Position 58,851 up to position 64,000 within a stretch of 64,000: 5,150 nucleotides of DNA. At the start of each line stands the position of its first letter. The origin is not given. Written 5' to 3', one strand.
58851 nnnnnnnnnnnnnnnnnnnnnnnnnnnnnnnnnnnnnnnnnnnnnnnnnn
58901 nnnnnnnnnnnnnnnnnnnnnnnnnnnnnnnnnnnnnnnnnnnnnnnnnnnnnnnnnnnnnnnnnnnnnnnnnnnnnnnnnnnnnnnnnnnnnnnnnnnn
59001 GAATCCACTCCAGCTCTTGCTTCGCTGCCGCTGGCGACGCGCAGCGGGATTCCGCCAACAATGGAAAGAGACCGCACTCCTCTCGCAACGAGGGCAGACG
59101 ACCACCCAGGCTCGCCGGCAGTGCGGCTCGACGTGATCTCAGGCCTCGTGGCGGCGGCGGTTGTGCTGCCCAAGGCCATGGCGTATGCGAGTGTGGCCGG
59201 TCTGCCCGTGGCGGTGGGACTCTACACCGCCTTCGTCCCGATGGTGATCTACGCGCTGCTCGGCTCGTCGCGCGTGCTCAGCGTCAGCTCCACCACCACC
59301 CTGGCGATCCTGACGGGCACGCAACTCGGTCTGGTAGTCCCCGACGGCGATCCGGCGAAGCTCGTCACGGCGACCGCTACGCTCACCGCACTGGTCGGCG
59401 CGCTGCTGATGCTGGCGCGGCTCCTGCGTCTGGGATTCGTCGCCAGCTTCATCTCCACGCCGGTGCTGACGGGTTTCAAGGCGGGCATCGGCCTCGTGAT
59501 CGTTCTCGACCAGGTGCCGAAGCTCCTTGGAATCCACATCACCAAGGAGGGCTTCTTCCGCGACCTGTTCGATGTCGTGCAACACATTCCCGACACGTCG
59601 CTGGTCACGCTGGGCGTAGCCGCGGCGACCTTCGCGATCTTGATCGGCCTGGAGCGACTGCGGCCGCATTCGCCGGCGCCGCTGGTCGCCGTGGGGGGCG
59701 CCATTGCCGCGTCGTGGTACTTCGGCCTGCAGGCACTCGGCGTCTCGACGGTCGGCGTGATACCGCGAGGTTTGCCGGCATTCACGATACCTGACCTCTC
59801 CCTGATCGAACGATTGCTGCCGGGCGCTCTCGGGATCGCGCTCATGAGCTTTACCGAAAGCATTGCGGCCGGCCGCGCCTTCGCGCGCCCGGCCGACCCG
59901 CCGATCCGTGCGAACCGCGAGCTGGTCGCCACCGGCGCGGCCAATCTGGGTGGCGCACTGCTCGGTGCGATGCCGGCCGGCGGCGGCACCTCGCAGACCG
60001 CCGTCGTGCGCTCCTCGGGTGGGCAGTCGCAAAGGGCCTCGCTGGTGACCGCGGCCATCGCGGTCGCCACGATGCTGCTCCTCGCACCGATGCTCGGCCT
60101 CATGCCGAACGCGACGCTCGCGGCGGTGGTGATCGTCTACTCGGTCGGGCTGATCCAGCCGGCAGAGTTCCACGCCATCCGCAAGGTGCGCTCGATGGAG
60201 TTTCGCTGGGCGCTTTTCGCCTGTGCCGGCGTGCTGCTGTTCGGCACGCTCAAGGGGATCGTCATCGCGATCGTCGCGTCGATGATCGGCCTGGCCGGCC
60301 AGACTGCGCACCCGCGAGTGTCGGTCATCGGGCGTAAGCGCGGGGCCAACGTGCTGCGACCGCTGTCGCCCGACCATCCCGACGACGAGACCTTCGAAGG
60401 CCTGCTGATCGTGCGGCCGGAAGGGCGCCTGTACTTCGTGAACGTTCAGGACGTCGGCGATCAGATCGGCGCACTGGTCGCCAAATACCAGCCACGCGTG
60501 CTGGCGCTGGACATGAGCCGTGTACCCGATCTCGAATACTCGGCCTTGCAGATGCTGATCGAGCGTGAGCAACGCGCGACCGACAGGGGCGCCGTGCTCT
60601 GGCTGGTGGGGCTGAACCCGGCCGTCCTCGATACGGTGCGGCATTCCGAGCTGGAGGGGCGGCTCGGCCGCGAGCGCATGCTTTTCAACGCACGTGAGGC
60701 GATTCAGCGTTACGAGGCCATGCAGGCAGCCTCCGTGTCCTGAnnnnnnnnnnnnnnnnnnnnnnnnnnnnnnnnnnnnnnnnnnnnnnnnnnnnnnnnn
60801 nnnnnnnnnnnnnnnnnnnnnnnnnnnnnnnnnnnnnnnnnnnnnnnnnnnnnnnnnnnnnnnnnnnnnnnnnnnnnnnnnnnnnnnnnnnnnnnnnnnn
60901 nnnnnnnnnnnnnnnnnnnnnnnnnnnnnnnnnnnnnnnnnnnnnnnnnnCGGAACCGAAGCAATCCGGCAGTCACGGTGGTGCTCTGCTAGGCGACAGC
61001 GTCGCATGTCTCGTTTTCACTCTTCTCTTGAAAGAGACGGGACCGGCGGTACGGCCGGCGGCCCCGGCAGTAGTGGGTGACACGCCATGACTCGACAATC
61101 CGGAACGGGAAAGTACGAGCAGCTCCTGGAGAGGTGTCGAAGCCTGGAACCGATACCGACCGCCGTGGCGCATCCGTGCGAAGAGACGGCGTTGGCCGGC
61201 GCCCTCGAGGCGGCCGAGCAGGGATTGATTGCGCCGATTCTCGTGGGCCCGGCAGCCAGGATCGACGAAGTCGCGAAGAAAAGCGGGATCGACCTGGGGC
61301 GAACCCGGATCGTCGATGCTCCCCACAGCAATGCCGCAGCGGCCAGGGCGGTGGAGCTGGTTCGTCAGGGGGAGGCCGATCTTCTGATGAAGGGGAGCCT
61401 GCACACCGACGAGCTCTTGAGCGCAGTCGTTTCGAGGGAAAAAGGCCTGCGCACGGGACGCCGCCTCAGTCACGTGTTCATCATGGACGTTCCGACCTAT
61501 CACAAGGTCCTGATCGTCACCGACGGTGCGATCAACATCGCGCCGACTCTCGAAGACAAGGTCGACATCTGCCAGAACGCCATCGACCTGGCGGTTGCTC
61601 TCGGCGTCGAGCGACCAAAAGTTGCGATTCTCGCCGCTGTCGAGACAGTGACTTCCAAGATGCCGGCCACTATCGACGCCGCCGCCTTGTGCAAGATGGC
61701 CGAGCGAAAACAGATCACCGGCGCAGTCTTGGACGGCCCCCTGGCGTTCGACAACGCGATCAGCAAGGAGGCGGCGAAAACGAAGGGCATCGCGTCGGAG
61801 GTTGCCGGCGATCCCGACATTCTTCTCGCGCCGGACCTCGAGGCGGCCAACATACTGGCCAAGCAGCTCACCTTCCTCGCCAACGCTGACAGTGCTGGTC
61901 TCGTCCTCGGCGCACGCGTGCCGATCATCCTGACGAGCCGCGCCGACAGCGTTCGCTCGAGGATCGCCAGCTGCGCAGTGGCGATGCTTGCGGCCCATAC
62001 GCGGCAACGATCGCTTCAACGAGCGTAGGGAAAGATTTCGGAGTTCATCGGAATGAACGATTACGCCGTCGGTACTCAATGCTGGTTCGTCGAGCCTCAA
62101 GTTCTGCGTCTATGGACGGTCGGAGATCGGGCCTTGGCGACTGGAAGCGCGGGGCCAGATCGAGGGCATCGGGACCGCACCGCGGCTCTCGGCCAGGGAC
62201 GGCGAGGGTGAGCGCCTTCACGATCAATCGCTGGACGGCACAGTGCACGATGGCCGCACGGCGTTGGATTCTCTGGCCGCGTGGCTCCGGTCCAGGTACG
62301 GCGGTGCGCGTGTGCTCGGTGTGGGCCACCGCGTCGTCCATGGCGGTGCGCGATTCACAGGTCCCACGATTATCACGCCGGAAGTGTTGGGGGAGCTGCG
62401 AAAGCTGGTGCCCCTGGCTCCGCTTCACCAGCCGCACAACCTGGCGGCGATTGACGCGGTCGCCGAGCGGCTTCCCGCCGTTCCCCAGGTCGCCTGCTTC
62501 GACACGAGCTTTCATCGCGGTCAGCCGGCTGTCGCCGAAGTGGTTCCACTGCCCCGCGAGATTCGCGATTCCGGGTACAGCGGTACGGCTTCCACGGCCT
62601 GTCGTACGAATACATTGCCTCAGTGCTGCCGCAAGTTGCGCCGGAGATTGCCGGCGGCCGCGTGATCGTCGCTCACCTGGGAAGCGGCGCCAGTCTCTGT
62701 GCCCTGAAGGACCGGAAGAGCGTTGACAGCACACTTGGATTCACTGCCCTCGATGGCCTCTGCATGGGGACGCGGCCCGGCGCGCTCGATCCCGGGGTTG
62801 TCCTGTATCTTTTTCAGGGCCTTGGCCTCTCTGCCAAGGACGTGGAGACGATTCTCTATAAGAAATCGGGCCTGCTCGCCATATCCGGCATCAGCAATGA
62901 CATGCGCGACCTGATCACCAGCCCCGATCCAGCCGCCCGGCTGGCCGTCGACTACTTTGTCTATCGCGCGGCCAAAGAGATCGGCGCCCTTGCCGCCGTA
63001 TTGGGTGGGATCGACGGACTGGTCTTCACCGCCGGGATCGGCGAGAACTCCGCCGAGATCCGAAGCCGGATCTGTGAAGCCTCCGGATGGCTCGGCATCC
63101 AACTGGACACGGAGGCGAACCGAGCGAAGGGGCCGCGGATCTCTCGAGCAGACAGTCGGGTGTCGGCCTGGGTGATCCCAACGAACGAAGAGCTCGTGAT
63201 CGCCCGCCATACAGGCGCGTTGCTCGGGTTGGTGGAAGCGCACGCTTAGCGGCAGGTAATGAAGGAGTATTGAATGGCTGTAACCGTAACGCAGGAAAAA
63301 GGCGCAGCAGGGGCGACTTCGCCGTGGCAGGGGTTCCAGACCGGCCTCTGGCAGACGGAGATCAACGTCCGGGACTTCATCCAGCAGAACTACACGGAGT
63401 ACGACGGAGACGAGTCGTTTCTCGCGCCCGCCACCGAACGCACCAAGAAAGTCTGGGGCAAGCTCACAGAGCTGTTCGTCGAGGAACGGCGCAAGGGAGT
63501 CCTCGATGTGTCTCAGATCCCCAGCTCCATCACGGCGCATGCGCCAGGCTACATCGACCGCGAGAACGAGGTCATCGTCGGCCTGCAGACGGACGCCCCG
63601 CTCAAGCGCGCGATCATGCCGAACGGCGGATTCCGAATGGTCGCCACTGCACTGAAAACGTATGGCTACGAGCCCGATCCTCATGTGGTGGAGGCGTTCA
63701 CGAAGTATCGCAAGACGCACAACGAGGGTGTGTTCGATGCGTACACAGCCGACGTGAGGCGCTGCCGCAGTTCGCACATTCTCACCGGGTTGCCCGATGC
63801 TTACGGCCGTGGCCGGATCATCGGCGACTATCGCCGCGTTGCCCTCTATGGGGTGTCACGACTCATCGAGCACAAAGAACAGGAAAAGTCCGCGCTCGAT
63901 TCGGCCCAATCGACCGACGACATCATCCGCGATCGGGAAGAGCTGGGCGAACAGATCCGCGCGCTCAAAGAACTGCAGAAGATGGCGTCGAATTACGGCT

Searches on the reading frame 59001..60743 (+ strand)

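Call 19: search_protein_families(library=pfam, proteins=[window:59001-60743:+], max_evalue=0.0001)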
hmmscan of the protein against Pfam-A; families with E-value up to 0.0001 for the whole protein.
window:59001-60743:+ (580 aa): 3 families
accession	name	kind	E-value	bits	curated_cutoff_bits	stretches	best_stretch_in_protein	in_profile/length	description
PF00916.26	Sulfate_transp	-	3e-83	280.1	23.2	1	42-402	2-375/380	Sulfate permease family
PF01740.26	STAS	-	5.5e-13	49.1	22.6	1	460-552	2-94/106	STAS domain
PF13466.11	STAS_2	-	3e-06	27.7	29.2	1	483-549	13-77/80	STAS domain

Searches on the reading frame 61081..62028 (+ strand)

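Call 19: search_protein_families(library=pfam, proteins=[window:61081-62028:+], max_evalue=0.0001)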
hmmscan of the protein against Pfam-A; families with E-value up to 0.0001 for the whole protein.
window:61081-62028:+ (315 aa): 1 family
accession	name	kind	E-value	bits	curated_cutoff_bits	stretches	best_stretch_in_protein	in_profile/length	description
PF01515.24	PTA_PTB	-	1.3e-48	166.5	24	1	87-301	105-318/319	Phosphate acetyl/butaryl transferase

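Call 67: search_protein_families(library=ncbifam, proteins=[window:61081-62028:+], max_evalue=0.00001)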
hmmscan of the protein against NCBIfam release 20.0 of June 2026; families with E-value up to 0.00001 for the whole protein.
window:61081-62028:+ (315 aa): 9 families
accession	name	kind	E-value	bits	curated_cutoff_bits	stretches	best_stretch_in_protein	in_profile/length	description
NF008852.0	PRK11890.1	subfamily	1.9e-156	520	413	1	7-313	5-311/315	phosphate acetyltransferase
NF006045.0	PRK08190.1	subfamily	4.6e-154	513.7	282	1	9-311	161-463/467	bifunctional enoyl-CoA hydratase/phosphate acetyltransferase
NF004472.0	PRK05805.1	subfamily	4.2e-101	338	399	1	11-307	4-300/302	phosphate butyryltransferase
TIGR02706.1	P_butyryltrans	equivalog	1.9e-100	335.8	410.5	1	13-305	2-294/294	phosphate butyryltransferase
NF005837.0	PRK07742.1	equivalog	3.1e-88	295.9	409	1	11-306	2-298/299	phosphate butyryltransferase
TIGR02709.1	branched_ptb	equivalog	9.2e-43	146.8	475.15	1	80-302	50-269/271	branched-chain phosphotransacylase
NF007233.1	PRK09653.1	subfamily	7.6e-25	88.1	310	1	90-291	106-305/319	phosphotransacetylase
TIGR00651.1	pta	equivalog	5.9e-23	81.8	311.2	1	90-300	93-302/304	phosphate acetyltransferase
NF004167.0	PRK05632.1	equivalog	3.2e-18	65.7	418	1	93-297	493-695/708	phosphate acetyltransferase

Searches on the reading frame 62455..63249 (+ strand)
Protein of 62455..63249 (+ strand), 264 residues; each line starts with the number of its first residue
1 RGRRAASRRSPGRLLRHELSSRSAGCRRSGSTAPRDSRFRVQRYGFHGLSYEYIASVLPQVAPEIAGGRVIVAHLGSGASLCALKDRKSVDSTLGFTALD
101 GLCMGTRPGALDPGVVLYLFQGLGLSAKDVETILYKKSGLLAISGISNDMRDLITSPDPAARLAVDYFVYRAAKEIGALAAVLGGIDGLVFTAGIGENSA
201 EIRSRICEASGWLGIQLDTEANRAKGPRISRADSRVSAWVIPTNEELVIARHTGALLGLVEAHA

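Call 19: search_protein_families(library=pfam, proteins=[window:62455-63249:+], max_evalue=0.0001)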
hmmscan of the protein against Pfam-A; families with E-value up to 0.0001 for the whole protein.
window:62455-63249:+ (264 aa): 1 family
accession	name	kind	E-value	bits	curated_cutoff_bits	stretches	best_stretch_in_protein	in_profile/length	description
PF00871.23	Acetate_kinase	-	6.6e-69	232.9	22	1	38-251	169-392/392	Acetokinase family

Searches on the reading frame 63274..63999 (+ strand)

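Call 19: search_protein_families(library=pfam, proteins=[window:63274-63999:+], max_evalue=0.0001)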
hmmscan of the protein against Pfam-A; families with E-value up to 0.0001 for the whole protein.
window:63274-63999:+ (242 aa): 1 family
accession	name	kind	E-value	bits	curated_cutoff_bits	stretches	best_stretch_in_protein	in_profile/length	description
PF02901.20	PFL-like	-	8.7e-50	170.5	24.3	1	28-242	3-244/647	Pyruvate formate lyase-like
